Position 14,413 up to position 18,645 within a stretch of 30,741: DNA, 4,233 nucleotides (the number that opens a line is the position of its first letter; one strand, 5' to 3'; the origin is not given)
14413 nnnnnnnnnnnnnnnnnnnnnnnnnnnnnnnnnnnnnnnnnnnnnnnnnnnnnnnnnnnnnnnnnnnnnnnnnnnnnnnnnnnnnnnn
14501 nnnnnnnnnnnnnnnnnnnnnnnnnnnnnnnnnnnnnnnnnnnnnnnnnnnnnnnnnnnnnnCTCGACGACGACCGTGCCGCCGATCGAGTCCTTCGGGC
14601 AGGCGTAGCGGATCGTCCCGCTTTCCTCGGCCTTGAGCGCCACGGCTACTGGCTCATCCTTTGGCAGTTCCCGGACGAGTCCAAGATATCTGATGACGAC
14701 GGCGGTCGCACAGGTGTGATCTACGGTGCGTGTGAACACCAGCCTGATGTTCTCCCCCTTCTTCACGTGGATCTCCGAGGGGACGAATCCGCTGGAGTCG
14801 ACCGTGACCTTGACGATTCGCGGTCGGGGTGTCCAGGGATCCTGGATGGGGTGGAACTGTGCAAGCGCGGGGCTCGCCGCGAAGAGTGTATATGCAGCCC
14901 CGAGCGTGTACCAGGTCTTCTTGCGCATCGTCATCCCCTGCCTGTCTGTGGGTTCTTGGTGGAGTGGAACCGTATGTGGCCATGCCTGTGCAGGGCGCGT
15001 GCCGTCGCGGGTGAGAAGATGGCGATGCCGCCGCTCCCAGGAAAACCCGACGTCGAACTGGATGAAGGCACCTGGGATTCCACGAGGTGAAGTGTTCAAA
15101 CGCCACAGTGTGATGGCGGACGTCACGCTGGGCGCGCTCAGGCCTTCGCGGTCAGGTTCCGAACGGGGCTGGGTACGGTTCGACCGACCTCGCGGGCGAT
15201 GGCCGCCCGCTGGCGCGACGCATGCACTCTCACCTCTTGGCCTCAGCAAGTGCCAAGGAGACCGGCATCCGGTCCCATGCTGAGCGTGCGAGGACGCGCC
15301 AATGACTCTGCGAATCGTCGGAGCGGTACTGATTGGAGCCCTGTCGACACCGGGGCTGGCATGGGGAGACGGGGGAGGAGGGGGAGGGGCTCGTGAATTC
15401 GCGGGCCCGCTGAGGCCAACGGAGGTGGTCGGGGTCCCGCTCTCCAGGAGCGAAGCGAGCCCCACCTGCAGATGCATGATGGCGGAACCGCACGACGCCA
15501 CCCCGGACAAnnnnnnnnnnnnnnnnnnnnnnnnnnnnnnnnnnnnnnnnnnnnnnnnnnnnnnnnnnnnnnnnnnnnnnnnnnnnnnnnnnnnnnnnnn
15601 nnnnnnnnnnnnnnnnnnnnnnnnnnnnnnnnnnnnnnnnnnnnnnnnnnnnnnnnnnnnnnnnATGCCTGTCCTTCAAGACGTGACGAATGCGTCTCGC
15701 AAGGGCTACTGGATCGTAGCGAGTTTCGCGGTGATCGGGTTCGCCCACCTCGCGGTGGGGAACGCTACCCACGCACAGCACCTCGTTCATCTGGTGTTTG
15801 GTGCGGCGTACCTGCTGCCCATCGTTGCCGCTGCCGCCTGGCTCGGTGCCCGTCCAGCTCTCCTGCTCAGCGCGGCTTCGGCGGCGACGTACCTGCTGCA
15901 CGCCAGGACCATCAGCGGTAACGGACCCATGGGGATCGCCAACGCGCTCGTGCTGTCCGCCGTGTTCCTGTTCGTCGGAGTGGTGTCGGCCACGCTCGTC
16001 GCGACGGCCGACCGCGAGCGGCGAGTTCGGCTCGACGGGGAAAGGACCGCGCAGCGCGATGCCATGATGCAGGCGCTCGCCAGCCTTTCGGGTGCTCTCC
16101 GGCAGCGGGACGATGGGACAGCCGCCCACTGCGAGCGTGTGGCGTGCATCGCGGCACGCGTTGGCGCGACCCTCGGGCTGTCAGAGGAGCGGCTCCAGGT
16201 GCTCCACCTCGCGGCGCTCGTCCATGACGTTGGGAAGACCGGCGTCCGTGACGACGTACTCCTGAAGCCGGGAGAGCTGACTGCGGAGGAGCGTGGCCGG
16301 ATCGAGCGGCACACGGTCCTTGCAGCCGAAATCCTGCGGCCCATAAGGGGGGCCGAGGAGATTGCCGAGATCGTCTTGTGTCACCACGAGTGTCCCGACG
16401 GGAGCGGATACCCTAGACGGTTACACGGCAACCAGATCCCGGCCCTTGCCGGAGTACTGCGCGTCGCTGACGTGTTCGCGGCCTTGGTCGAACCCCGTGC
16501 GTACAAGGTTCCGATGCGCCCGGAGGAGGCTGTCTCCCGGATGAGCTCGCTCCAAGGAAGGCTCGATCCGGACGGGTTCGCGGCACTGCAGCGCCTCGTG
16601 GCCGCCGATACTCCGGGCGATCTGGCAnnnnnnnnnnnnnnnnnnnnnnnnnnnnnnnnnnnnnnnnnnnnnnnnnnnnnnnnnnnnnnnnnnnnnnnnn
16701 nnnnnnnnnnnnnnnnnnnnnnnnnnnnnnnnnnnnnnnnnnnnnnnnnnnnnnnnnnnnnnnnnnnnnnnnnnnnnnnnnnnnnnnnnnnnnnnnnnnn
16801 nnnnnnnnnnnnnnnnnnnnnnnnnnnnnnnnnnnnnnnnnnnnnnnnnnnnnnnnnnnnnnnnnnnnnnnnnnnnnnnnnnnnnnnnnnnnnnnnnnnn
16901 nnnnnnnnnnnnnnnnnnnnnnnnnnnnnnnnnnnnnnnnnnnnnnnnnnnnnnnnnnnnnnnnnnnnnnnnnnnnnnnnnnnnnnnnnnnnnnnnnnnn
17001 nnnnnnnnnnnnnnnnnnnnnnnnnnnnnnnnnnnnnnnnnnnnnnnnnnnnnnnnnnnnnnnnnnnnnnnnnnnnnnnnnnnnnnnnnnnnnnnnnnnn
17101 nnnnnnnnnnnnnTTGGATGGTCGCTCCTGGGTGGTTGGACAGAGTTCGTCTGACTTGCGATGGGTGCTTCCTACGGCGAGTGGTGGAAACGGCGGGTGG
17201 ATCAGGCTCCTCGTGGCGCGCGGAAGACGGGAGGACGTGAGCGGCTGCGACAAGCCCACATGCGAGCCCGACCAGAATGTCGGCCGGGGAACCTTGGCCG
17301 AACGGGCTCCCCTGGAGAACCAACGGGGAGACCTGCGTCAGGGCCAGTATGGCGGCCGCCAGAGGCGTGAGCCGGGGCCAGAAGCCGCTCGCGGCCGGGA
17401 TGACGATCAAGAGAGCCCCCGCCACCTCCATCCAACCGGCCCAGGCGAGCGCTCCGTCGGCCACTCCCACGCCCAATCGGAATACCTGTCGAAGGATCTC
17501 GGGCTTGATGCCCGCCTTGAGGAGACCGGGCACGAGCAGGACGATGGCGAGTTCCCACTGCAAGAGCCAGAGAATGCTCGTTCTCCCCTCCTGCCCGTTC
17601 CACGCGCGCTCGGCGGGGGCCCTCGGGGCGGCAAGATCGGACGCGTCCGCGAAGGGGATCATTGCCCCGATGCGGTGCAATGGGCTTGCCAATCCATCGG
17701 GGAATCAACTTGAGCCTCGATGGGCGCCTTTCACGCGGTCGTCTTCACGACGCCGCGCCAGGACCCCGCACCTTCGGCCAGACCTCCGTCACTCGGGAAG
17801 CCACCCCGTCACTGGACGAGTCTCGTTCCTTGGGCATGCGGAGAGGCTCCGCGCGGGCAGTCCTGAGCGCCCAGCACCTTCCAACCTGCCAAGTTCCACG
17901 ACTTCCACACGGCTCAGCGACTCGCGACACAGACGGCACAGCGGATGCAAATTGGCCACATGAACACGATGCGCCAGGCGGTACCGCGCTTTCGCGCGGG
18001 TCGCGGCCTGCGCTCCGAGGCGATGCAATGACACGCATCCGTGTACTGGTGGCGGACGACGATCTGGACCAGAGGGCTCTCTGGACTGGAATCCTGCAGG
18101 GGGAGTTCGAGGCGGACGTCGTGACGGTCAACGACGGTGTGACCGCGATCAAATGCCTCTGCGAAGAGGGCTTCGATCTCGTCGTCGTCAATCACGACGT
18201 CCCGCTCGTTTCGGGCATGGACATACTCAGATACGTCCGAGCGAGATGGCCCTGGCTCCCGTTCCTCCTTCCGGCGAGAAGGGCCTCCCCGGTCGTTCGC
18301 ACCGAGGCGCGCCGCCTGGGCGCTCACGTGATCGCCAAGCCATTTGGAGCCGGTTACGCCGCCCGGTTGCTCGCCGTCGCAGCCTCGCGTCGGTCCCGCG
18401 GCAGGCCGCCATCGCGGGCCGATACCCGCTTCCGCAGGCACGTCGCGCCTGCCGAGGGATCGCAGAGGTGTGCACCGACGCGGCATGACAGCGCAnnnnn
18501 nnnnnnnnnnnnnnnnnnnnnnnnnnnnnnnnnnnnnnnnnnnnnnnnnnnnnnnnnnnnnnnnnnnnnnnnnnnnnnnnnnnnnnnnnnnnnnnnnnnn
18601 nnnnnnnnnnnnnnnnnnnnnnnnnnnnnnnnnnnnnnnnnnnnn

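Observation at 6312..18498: Candidate undescribed copper-response module: a 12-kb satellite of small Cys/His metal-ligand proteins wired to a CorSR-like system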

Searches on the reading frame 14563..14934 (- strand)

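Call 22: search_protein_families(library=pfam, proteins=[window:14563-14934:-], max_evalue=0.1)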
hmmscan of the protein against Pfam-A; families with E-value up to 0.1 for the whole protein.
window:14563-14934:- (124 aa): 1 family
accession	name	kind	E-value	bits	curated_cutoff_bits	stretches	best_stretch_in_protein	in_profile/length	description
PF13473.12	Cupredoxin_1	-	2.8e-10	40.6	27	1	37-123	19-104/104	Cupredoxin-like domain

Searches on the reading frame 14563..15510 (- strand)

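Call 11: search_protein_families(library=pfam, proteins=[window:14563-15510:-], max_evalue=0.01)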
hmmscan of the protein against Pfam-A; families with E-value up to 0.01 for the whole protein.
window:14563-15510:- (316 aa): 1 family
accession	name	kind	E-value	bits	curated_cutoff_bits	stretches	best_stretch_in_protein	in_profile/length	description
PF13473.12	Cupredoxin_1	-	2.8e-09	37.4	27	1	230-315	20-104/104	Cupredoxin-like domain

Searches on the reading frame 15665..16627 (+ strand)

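Call 11: search_protein_families(library=pfam, proteins=[window:15665-16627:+], max_evalue=0.01)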
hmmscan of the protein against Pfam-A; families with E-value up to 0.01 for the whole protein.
window:15665-16627:+ (321 aa): 3 families
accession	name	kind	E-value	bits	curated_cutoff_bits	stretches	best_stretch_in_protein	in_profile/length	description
PF13487.12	HD_5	-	3.7e-32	111.8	27.2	1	145-303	7-169/170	HD domain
PF01966.28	HD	-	4.8e-20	72.4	22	1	153-273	2-115/116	HD domain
PF18019.7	Cas3_HD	-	0.0018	18.8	23.1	1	166-247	42-135/207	Cas3, HD domain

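Call 20: search_protein_families(library=ncbifam, proteins=[window:15665-16627:+], max_evalue=0.001)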
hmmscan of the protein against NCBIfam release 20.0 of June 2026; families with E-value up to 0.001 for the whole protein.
window:15665-16627:+ (321 aa): 5 families
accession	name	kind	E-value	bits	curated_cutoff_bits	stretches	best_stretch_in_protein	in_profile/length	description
NF053512.1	nitric_RR_NosR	exception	3.8e-30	105.3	400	1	124-313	164-355/422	response regulator c-di-GMP phosphodiesterase, NosR family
TIGR00277.1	HDIG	domain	1.8e-09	37.3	27.6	1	150-242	3-83/84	HDIG domain-containing metalloprotein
TIGR02621.3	cas3_GSU0051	exception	6.1e-06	25.3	400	1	146-195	665-714/854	type I-G CRISPR-associated helicase/endonuclease Cas3g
TIGR01596.1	cas3_HD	equivalog_domain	5.3e-05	23.3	43.45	1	154-246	3-106/178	CRISPR-associated endonuclease Cas3''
NF045665.1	NTPtran_DVU1551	equivalog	0.00056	19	315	0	128-192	193-260/359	DVU_1551 family NTP transferase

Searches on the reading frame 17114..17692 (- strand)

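Call 11: search_protein_families(library=pfam, proteins=[window:17114-17692:-], max_evalue=0.01)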
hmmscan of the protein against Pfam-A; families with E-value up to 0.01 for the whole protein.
window:17114-17692:- (193 aa): 1 family
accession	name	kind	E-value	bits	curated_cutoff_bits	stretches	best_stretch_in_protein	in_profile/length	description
PF13564.11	DoxX_2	-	1.6e-06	28.6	26.3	1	45-126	3-80/103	DoxX-like family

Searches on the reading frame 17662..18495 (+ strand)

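Call 12: search_protein_families(library=pfam, proteins=[window:17662-18495:+], max_evalue=0.01)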
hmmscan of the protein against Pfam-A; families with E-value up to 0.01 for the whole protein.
window:17662-18495:+ (278 aa): 1 family
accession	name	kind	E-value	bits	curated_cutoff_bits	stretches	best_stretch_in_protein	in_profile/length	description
PF00072.30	Response_reg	-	4.1e-12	46.7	30.2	1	128-229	1-102/111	Response regulator receiver domain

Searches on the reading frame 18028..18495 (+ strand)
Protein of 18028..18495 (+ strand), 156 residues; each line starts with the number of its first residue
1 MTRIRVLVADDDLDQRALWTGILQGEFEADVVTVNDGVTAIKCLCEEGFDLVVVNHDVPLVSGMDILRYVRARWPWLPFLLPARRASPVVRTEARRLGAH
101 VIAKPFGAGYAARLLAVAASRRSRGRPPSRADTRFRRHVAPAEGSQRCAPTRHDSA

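Call 22: search_protein_families(library=pfam, proteins=[window:18028-18495:+], max_evalue=0.1)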
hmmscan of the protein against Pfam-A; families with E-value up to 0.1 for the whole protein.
window:18028-18495:+ (156 aa): 1 family
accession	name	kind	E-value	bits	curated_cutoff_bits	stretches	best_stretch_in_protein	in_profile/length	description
PF00072.30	Response_reg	-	1e-12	48.6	30.2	1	6-107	1-102/111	Response regulator receiver domain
